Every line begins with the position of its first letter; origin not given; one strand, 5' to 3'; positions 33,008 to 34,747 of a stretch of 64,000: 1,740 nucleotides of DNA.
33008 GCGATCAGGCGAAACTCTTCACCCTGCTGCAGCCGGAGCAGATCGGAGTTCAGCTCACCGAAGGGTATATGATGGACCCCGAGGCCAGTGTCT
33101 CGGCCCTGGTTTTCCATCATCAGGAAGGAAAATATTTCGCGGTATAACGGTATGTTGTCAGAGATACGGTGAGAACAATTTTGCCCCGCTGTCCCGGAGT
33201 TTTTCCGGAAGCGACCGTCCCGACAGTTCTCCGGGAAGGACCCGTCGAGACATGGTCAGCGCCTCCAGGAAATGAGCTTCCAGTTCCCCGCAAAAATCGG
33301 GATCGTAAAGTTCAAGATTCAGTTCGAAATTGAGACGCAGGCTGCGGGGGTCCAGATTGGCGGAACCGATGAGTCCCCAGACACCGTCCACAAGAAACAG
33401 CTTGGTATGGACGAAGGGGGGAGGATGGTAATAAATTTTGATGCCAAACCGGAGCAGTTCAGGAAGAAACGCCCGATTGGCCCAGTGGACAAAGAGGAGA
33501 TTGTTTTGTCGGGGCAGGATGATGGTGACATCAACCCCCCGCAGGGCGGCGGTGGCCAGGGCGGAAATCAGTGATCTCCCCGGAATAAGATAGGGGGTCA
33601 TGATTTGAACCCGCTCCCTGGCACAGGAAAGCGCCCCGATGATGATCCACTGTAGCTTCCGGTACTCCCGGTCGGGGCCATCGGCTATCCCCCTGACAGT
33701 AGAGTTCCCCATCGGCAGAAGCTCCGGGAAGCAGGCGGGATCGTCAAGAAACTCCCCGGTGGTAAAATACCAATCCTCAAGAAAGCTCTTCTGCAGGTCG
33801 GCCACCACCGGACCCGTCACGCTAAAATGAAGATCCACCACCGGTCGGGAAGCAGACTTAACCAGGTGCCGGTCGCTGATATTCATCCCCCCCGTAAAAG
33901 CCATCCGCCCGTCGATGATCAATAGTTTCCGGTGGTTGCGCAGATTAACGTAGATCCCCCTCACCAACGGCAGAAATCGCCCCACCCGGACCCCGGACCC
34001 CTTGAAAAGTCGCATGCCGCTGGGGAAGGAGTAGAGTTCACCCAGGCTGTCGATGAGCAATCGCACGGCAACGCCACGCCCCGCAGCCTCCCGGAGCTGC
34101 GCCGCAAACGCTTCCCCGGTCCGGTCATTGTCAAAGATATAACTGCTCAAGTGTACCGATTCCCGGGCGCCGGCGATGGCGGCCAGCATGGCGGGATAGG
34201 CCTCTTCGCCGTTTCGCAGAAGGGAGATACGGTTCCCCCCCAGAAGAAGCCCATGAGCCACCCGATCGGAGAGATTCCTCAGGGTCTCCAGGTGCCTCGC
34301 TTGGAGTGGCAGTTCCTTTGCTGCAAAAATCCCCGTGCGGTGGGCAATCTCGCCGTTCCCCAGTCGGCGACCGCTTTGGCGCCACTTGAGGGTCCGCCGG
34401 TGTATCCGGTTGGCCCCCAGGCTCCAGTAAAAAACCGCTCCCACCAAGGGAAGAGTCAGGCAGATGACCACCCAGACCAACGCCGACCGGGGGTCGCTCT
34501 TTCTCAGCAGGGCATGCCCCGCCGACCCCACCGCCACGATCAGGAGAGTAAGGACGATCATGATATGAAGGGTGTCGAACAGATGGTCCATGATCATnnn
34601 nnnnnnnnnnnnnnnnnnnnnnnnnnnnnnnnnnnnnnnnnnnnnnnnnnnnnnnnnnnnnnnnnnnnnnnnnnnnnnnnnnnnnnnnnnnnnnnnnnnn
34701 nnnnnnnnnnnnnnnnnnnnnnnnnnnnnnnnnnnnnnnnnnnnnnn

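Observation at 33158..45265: Orphan trimodular NRPS translationally coupled to a PPTase and a cardiolipin synthase, set among housekeeping genes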

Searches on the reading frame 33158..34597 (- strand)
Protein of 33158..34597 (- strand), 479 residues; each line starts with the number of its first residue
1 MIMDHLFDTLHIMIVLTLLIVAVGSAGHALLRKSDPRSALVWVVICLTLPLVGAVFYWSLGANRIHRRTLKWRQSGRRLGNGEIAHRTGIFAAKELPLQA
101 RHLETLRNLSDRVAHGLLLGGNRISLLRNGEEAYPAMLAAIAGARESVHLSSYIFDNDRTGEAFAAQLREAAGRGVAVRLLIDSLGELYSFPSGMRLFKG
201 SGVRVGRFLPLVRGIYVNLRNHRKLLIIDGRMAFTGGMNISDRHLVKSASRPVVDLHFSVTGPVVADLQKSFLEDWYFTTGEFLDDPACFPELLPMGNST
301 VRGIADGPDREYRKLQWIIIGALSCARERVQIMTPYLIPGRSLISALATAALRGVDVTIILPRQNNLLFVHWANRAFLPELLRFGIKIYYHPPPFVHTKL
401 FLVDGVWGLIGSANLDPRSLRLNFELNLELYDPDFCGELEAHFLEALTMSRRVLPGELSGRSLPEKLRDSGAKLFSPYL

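Call 3: search_protein_families(library=pfam, proteins=[window:33158-34597:-])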
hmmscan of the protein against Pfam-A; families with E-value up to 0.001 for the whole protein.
window:33158-34597:- (479 aa): 3 families
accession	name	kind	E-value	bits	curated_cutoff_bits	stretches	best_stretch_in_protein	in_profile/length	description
PF13091.12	PLDc_2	-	8.9e-45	152.2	27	2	320-444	2-129/132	PLD-like domain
PF00614.28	PLDc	-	6.2e-15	54.9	21.9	2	218-244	2-28/28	Phospholipase D Active site motif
PF13396.11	PLDc_N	-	7.7e-07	29.4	23.3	1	22-61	3-41/42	Phospholipase_D-nuclease N-terminal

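Call 15: find_homologous_proteins(query=window:33158-34597:-, max_evalue=1e-60)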
Query window:33158-34597:- (479 aa): 7535 proteins with E <= 1e-60 among 8000 candidates; the best 120 are listed.
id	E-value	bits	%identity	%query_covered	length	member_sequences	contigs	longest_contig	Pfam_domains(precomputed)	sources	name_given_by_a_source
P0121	0.0e+0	1080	100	100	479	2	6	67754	PF13396.12,PF13091.13,PF00614.29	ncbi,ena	-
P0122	1.4e-269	913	85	100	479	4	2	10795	PF13396.12,PF13091.13,PF00614.29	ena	-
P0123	3.2e-268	908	84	100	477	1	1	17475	PF13396.12,PF13091.13,PF00614.29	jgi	jgi:cardiolipin synthase A/B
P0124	3.2e-264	895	83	100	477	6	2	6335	PF13396.12,PF13091.13,PF00614.29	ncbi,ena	-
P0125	6.4e-253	858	79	100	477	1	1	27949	PF13396.12,PF13091.13,PF00614.29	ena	-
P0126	2.5e-251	853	80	98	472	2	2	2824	PF13396.12,PF13091.13,PF00614.29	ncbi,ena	-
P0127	2.2e-249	846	78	100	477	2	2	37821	PF13396.12,PF13091.13,PF00614.29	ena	-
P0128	4.6e-246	835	78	100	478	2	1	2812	PF13396.12,PF13091.13,PF00614.29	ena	-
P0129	4.8e-240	815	76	100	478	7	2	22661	PF13396.12,PF13091.13,PF00614.29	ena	-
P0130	1.6e-238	810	75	100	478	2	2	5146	PF13396.12,PF13091.13,PF00614.29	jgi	jgi:cardiolipin synthase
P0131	4.4e-238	809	76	100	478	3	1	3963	PF13396.12,PF13091.13,PF00614.29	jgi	jgi:cardiolipin synthase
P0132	1.7e-228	777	75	95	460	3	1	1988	PF13396.12,PF13091.13,PF00614.29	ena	-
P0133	5.7e-221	752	73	100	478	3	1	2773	PF13396.12,PF13091.13,PF00614.29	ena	-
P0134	3.0e-190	651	64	95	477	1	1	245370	PF13396.12,PF13091.13,PF00614.29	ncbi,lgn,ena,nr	ncbi:MAG: cardiolipin [Geobacteraceae bacterium]|nr:MAG: cardiolipin [Geobacteraceae bacterium]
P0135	1.9e-188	645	61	100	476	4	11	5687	PF13091.13,PF00614.29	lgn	-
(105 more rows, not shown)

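Call 16: find_encoding_contigs(protein=P0123, flank=10000, max_places=2)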
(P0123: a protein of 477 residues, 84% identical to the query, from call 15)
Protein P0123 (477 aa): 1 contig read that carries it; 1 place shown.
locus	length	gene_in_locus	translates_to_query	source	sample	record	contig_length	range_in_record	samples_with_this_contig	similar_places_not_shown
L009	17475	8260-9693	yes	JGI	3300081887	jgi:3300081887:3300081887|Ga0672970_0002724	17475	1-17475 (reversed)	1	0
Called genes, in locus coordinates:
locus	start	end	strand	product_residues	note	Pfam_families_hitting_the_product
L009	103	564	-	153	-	PF02580:Tyr_Deacylase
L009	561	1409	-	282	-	PF01694:Rhomboid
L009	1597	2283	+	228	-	PF02163:Peptidase_M50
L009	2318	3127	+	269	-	PF02616:SMC_ScpA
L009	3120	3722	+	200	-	PF04079:SMC_ScpB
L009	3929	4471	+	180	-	-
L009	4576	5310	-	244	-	PF07589:PEP_exosort_dom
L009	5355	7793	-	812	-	-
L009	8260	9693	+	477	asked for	PF13396:PLDc_N (weak), PF13091:PLDc_2, PF00614:PLDc (weak), PF13091:PLDc_2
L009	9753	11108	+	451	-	PF01743:PolyA_pol, PF12627:PolyA_pol_RNAbd, PF12626:PolyA_pol_arg_C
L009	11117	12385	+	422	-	PF11845:Tll0287-like, PF00990:GGDEF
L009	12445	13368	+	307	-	PF00291:PALP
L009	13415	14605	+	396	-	PF00155:Aminotran_1_2, PF01041:DegT_DnrJ_EryC1 (weak)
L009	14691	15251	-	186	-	-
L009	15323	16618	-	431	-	PF12729:4HB_MCP_1 (weak), PF00672:HAMP, PF00990:GGDEF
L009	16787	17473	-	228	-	?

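Call 17: find_encoding_contigs(protein=P0125, flank=10000, max_places=2)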
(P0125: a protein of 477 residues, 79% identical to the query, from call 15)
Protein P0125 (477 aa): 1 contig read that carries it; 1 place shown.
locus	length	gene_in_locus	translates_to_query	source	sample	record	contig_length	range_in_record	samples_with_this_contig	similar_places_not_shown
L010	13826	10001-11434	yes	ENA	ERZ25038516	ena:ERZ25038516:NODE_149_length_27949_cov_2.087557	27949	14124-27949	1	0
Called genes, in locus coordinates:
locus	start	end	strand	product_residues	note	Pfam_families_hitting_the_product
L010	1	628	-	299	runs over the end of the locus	PF09674:DUF2400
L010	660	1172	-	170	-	-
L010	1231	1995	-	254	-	PF18933:PsbP_2 (weak), PF01789:PsbP (faint)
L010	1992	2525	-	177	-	PF02580:Tyr_Deacylase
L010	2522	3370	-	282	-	PF01694:Rhomboid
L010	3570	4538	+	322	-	PF01435:Peptidase_M48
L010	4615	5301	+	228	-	PF02163:Peptidase_M50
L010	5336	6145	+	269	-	PF02616:SMC_ScpA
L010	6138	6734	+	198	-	PF04079:SMC_ScpB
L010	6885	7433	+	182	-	-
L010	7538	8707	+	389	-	PF01321:Creatinase_N, PF00557:Peptidase_M24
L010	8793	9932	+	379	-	PF02771:Acyl-CoA_dh_N, PF02770:Acyl-CoA_dh_M, PF00441:Acyl-CoA_dh_1, PF08028:Acyl-CoA_dh_2, PF22924:ACOX_C_alpha1 (weak)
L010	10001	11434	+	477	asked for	PF13396:PLDc_N (weak), PF13091:PLDc_2, PF00614:PLDc, PF13091:PLDc_2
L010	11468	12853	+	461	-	PF01743:PolyA_pol, PF12627:PolyA_pol_RNAbd, PF12626:PolyA_pol_arg_C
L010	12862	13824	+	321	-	?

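Call 18: find_encoding_contigs(protein=P0127, flank=10000, max_places=2)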
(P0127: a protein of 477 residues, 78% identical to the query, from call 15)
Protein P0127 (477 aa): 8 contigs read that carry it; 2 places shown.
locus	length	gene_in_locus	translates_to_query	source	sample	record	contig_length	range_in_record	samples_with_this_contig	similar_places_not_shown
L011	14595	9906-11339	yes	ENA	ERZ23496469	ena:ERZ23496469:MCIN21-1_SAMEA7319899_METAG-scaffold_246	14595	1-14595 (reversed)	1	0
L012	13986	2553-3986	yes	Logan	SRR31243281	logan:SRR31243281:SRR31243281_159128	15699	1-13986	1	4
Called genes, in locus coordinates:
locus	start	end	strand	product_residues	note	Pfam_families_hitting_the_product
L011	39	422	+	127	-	PF05168:HEPN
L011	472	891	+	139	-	PF13298:LigD_N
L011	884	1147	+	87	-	-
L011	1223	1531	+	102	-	-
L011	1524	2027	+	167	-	PF11848:DUF3368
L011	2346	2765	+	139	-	PF13298:LigD_N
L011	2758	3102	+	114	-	PF11969:DcpS_C, PF01230:HIT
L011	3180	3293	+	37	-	-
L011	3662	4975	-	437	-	PF08487:VIT, PF00092:VWA, PF13519:VWA_2, PF13768:VWA_3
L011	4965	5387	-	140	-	PF13411:MerR_1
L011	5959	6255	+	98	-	-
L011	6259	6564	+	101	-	PF21716:dnstrm_HI1420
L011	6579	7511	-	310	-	PF00589:Phage_integrase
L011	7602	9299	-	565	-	PF00561:Abhydrolase_1, PF08386:Abhydrolase_4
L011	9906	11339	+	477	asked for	PF13396:PLDc_N (weak), PF13091:PLDc_2, PF00614:PLDc (weak), PF13091:PLDc_2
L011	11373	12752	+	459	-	PF01743:PolyA_pol, PF12627:PolyA_pol_RNAbd, PF12626:PolyA_pol_arg_C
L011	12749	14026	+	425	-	PF11845:Tll0287-like, PF00990:GGDEF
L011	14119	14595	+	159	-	?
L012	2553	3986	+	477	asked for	PF13396:PLDc_N (weak), PF13091:PLDc_2, PF00614:PLDc (weak), PF13091:PLDc_2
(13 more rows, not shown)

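Call 30: search_protein_families(library=pfam, proteins=[L009:3929-4471:+, L009:5355-7793:-], max_evalue=0.01)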
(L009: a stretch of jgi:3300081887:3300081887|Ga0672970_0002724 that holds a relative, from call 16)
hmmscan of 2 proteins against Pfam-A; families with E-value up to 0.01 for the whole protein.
L009:3929-4471:+ (180 aa): 0 families

L009:5355-7793:- (812 aa): 1 family
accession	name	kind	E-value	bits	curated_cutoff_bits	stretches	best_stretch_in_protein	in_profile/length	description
PF00404.24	Dockerin_1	-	0.0056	17.3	22.9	0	756-804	3-54/57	Dockerin type I domain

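Call 31: find_encoding_contigs(protein=P0122, flank=10000, max_places=2)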
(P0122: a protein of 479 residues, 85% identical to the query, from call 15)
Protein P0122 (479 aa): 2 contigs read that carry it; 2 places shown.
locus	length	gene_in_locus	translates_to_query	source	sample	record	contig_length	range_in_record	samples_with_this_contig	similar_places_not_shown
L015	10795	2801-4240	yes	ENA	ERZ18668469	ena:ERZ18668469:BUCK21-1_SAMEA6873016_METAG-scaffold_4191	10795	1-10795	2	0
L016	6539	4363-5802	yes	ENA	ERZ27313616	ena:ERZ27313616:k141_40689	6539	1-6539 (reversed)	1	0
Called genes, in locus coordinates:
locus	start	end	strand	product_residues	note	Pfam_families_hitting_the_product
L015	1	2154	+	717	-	?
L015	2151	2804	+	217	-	PF22624:AASDHPPT_N, PF01648:ACPS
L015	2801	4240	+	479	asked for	PF13396:PLDc_N (weak), PF13091:PLDc_2, PF00614:PLDc, PF13091:PLDc_2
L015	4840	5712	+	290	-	PF12627:PolyA_pol_RNAbd, PF12626:PolyA_pol_arg_C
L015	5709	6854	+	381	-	PF11845:Tll0287-like, PF00990:GGDEF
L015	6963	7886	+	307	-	PF00291:PALP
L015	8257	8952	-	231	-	PF08808:RES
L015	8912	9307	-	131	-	PF20432:Xre-like-HTH, PF09722:Xre_MbcA_ParS_C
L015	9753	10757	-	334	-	-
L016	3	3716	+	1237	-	?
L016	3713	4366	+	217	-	PF22624:AASDHPPT_N, PF01648:ACPS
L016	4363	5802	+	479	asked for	PF13396:PLDc_N (weak), PF13091:PLDc_2, PF00614:PLDc, PF13091:PLDc_2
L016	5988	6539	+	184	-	?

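Call 32: find_encoding_contigs(protein=P0124, flank=10000, max_places=2)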
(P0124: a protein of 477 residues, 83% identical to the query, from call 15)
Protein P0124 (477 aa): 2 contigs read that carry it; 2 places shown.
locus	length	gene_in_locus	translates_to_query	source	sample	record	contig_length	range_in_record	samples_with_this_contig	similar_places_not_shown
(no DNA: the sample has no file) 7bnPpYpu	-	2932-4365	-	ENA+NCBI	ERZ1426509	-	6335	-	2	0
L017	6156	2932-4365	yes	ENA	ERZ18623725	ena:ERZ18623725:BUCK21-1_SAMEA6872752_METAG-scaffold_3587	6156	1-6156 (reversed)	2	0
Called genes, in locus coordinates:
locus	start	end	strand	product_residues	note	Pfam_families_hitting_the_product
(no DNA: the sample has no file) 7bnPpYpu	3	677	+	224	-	?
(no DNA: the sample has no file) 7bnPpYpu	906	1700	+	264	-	PF02616:SMC_ScpA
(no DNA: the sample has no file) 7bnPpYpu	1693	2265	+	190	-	PF04079:SMC_ScpB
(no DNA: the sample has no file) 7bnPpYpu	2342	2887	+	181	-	-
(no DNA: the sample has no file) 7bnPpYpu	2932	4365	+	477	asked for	PF13396:PLDc_N (weak), PF13091:PLDc_2, PF00614:PLDc (weak), PF13091:PLDc_2, PF00614:PLDc (weak)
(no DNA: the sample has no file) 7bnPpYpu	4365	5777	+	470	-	PF01743:PolyA_pol, PF12627:PolyA_pol_RNAbd, PF12626:PolyA_pol_arg_C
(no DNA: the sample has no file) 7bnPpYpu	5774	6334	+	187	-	?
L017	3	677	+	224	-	?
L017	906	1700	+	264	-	PF02616:SMC_ScpA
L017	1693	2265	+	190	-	PF04079:SMC_ScpB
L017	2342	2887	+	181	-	-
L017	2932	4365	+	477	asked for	PF13396:PLDc_N (weak), PF13091:PLDc_2, PF00614:PLDc (weak), PF13091:PLDc_2, PF00614:PLDc (weak)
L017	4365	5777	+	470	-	PF01743:PolyA_pol, PF12627:PolyA_pol_RNAbd, PF12626:PolyA_pol_arg_C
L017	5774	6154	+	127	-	?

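Call 69: search_protein_families(library=ncbifam, proteins=[window:33158-34597:-], max_evalue=0.001)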
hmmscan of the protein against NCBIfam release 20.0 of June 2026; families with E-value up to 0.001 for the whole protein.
window:33158-34597:- (479 aa): 8 families
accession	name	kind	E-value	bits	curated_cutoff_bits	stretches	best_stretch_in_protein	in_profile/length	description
TIGR04265.1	bac_cardiolipin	equivalog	3.5e-96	323.1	290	1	13-479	8-483/483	cardiolipin synthase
NF009107.0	PRK12452.1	equivalog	8e-69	232.7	787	1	10-479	29-509/509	cardiolipin synthase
NF008427.0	PRK11263.1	equivalog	7.6e-56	189.9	281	1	120-446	7-339/409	cardiolipin synthase ClsB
NF038319.1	DISARM_DrmC_I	equivalog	3.5e-18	66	133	2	314-445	94-233/236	DISARM system phospholipase D-like protein DrmC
NF006946.0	PRK09428.1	equivalog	8.7e-08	31.5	314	0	387-434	347-394/451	CDP-diacylglycerol--serine O-phosphatidyltransferase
NF010491.0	PRK13912.1-2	equivalog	1.7e-07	31.2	225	0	129-242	33-144/180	nuclease NucT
NF010492.0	PRK13912.1-3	equivalog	3.6e-06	26.7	297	0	130-186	32-84/178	nuclease NucT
NF010490.0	PRK13912.1-1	equivalog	0.00075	19.6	211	0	336-426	51-135/159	nuclease NucT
